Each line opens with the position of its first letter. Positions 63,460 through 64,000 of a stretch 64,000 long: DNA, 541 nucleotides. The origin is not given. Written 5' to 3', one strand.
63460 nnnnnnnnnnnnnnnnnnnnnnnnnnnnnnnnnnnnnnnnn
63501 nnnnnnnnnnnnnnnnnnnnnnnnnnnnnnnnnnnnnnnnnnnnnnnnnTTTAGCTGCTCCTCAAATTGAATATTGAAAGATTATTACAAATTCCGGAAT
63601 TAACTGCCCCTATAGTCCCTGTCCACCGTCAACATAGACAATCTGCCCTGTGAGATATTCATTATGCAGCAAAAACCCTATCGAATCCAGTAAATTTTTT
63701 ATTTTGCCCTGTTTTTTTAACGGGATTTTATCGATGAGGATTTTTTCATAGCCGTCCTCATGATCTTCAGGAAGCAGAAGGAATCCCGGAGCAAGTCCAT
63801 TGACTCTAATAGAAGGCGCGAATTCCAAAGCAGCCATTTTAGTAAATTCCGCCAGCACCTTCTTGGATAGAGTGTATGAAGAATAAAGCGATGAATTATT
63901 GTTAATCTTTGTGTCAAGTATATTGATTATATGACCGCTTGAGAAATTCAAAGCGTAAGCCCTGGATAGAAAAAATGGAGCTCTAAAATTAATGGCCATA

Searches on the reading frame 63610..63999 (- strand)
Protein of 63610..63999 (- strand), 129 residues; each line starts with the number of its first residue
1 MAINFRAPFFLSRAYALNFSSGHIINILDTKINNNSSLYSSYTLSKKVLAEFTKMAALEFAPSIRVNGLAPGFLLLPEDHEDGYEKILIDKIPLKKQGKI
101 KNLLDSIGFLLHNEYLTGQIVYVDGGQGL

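Call 68: search_protein_families(library=pfam, proteins=[window:63610-63999:-], max_evalue=0.00001)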
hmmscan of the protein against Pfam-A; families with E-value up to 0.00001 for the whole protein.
window:63610-63999:- (129 aa): 2 families
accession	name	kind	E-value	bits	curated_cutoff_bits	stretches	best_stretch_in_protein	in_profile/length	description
PF13561.12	adh_short_C2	-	3.8e-15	56.5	27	1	1-126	101-234/236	Enoyl-(Acyl carrier protein) reductase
PF00106.31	adh_short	-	1.6e-09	37.9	26.6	1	1-74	105-182/195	short chain dehydrogenase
